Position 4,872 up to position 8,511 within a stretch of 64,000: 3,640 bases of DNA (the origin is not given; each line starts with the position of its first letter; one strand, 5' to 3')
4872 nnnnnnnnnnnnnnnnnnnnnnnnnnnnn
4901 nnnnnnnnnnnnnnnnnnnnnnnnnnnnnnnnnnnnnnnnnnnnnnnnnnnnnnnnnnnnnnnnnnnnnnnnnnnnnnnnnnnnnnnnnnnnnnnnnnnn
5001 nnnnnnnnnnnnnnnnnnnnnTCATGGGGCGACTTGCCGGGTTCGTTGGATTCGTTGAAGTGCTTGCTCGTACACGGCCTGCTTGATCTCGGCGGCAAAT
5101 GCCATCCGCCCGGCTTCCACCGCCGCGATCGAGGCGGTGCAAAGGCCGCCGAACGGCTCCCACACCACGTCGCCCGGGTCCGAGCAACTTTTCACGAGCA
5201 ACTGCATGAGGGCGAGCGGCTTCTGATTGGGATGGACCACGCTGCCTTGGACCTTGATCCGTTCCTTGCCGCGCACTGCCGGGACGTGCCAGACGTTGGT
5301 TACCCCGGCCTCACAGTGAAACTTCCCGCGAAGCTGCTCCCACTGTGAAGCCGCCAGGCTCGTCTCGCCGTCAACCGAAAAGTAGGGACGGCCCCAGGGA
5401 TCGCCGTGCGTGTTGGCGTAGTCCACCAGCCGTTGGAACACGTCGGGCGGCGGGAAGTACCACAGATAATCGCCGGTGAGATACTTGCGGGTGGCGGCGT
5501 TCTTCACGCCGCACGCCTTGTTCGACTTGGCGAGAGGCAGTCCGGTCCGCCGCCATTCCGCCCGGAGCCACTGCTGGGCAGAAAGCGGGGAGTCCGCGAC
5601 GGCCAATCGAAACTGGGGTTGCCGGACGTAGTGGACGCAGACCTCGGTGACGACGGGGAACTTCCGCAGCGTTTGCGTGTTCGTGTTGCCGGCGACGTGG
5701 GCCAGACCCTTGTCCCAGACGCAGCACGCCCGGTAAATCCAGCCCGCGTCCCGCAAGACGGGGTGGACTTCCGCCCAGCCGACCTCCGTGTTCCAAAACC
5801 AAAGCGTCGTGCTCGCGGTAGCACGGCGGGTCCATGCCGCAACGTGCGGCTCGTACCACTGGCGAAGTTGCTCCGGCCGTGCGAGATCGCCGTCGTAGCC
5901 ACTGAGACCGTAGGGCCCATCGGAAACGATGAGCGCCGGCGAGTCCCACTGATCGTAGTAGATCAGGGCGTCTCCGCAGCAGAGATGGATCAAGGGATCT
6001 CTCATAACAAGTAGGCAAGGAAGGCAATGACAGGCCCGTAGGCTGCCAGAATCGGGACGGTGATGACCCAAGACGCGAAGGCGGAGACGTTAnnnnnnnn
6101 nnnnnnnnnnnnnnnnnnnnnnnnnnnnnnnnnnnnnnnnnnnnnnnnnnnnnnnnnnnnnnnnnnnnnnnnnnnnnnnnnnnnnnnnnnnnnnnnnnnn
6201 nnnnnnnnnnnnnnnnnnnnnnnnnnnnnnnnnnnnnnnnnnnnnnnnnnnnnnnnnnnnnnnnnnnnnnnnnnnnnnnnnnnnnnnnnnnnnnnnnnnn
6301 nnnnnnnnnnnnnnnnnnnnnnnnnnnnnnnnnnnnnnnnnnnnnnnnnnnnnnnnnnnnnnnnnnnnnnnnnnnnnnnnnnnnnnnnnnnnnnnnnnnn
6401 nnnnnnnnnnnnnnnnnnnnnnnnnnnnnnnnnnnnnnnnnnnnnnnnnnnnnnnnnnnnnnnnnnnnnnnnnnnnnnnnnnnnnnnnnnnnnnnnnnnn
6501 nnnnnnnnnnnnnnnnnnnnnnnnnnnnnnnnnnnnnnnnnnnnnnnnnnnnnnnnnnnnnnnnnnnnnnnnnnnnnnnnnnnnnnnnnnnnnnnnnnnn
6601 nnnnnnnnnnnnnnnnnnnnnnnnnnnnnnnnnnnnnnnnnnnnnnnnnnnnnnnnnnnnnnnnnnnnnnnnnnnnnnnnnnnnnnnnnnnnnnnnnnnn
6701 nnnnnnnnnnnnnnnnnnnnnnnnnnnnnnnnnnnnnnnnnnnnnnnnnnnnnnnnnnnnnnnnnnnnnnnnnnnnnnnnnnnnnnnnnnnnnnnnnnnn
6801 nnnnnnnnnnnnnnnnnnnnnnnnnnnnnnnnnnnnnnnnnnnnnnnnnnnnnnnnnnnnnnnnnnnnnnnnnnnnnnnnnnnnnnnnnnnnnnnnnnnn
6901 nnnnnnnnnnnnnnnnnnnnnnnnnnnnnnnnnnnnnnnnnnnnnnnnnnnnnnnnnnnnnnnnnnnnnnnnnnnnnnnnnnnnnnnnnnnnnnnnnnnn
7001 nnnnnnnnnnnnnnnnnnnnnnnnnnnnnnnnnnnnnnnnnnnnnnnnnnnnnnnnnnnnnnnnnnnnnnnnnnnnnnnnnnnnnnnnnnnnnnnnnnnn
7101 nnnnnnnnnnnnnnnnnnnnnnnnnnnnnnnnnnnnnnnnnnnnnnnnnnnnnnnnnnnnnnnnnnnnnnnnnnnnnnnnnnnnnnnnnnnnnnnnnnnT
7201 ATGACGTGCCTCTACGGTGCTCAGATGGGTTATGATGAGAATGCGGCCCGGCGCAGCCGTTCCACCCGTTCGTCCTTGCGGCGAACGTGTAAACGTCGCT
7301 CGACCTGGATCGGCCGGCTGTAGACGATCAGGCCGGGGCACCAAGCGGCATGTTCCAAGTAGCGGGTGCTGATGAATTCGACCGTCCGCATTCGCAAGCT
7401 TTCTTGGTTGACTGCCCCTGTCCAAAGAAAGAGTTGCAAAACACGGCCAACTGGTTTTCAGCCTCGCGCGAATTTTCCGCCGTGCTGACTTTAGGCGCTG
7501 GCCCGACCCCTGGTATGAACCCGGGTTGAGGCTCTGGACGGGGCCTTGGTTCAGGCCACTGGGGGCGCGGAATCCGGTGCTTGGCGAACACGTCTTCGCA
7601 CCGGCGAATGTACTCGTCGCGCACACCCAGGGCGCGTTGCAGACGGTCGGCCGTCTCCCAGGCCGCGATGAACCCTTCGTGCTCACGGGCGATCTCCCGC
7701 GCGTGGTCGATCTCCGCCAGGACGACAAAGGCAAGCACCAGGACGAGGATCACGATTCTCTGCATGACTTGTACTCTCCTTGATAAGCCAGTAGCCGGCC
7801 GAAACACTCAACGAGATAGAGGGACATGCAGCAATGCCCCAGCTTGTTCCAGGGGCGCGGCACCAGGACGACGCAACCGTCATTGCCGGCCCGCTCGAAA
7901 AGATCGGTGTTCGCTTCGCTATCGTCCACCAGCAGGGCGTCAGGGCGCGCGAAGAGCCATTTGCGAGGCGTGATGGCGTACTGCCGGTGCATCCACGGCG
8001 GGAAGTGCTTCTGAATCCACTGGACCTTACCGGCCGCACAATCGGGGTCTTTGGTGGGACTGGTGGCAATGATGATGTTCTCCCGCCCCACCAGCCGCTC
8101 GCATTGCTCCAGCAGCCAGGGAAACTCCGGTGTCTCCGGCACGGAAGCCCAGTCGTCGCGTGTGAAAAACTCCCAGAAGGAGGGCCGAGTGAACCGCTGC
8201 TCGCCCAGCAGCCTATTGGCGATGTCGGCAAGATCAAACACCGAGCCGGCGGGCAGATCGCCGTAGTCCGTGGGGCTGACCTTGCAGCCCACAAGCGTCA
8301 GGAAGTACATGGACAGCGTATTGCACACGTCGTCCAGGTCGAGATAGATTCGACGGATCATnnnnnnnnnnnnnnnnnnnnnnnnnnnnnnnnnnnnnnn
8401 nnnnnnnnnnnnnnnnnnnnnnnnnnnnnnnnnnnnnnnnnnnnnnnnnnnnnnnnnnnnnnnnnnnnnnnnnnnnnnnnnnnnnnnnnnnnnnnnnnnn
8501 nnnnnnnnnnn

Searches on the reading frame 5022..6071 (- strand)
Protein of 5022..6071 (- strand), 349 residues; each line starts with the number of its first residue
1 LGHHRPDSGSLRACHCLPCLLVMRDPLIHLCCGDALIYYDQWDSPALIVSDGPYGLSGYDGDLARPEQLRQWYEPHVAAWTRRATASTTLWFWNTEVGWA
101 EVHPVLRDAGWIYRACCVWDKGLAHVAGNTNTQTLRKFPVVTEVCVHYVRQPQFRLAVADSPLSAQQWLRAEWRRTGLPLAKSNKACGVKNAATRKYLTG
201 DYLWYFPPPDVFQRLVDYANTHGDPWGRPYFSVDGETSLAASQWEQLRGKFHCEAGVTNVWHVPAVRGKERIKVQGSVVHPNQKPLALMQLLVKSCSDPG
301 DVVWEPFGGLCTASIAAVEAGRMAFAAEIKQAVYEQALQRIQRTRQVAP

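Call 74: search_protein_families(library=pfam, proteins=[window:5022-6071:-], max_evalue=0.001)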
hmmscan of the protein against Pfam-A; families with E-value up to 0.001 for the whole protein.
window:5022-6071:- (349 aa): 1 family
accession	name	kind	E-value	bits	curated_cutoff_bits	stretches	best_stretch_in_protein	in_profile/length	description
PF01555.25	N6_N4_Mtase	-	8e-15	55.8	26.7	1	47-337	3-219/221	DNA methylase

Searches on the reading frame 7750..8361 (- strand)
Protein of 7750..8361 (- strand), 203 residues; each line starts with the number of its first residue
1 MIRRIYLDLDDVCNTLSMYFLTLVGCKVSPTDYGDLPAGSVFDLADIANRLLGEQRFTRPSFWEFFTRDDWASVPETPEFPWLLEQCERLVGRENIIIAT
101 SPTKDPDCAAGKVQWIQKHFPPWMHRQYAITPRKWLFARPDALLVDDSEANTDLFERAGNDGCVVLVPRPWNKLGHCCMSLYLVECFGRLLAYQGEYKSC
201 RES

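Call 74: search_protein_families(library=pfam, proteins=[window:7750-8361:-], max_evalue=0.001)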
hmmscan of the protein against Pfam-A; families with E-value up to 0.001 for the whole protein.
window:7750-8361:- (203 aa): 1 family
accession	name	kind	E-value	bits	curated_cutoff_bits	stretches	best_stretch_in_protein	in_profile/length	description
PF06941.18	NT5C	-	1.4e-06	28.8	24.8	1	60-157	51-145/180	5' nucleotidase, deoxy (Pyrimidine), cytosolic type C protein (NT5C)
